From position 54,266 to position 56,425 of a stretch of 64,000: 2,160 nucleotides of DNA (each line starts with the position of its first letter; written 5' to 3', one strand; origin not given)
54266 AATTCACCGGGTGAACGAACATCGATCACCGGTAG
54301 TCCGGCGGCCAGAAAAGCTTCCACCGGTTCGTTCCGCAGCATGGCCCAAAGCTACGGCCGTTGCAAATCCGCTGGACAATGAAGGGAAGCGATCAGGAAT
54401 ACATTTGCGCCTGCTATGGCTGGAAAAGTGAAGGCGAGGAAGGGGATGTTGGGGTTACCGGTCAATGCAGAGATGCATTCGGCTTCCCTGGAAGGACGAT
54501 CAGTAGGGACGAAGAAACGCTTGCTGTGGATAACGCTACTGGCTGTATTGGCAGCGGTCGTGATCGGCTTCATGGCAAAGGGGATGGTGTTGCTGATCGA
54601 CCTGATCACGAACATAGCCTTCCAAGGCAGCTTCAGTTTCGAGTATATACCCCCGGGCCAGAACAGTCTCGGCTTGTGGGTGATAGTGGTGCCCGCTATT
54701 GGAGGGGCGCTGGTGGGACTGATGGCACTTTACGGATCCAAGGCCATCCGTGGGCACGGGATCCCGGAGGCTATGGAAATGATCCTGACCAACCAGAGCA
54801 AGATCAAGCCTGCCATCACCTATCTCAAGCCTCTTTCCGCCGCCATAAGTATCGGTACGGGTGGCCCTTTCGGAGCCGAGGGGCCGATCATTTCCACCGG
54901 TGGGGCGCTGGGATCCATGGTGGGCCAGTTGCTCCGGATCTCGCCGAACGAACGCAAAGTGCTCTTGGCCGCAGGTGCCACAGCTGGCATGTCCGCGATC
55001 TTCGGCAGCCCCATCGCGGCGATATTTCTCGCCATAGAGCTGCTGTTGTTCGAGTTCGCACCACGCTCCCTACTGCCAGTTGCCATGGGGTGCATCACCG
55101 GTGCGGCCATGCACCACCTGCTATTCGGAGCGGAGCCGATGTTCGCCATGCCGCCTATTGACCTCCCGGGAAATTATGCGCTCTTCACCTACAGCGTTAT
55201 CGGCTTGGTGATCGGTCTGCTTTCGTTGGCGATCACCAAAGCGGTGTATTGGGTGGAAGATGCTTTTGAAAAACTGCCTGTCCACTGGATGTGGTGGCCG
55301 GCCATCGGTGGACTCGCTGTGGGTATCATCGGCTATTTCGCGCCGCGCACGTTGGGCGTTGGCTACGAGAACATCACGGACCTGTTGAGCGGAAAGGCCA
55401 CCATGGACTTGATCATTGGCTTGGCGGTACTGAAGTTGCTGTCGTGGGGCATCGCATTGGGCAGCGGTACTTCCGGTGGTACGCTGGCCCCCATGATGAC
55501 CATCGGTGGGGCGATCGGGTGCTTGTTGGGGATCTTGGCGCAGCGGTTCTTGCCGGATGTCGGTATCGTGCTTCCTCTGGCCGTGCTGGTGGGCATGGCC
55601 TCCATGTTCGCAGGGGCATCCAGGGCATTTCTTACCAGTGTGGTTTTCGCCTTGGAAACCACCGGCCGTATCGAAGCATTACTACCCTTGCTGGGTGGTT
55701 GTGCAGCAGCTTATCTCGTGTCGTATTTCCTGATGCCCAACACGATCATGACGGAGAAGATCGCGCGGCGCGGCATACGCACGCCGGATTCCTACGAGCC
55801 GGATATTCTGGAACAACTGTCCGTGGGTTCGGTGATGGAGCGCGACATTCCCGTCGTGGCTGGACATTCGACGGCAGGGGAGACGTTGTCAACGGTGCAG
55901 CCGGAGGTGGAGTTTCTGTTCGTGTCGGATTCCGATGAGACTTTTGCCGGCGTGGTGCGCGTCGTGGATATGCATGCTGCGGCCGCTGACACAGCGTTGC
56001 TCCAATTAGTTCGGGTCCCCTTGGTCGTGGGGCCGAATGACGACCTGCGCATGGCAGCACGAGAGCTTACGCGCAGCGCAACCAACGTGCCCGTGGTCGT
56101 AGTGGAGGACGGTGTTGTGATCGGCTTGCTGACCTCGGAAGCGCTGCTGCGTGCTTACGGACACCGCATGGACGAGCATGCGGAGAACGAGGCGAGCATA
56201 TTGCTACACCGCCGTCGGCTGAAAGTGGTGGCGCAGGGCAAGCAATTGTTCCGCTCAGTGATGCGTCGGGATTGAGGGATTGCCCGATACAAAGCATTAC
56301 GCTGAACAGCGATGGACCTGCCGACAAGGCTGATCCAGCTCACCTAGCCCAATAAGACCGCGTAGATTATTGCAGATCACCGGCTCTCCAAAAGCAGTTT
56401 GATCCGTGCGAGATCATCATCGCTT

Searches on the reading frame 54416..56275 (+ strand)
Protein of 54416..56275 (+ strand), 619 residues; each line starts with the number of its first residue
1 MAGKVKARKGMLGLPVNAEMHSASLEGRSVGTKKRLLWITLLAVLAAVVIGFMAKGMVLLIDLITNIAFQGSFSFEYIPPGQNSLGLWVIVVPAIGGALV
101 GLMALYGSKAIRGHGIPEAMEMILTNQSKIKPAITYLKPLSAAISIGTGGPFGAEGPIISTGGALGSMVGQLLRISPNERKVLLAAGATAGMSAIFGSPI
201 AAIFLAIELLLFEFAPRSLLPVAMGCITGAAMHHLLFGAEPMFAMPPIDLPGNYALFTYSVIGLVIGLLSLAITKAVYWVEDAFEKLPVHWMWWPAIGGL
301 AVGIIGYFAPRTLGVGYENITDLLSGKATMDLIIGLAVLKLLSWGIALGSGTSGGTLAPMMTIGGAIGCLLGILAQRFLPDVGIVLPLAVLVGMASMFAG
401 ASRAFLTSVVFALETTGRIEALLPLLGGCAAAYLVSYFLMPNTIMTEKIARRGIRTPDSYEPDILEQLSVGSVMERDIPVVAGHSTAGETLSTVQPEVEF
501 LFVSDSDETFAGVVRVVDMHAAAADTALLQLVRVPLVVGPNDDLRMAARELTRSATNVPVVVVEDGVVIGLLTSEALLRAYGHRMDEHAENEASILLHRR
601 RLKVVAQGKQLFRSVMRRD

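Call 69: search_protein_families(library=pfam, proteins=[window:54416-56275:+], max_evalue=0.00001)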
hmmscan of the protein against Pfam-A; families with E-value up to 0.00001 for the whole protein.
window:54416-56275:+ (619 aa): 2 families
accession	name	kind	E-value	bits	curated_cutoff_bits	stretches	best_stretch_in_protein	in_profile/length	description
PF00654.25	Voltage_CLC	-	9.5e-79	265.5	24.8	1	96-436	1-345/346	Voltage gated chloride channel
PF00571.33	CBS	-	2.3e-09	37.9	24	1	535-581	9-55/57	CBS domain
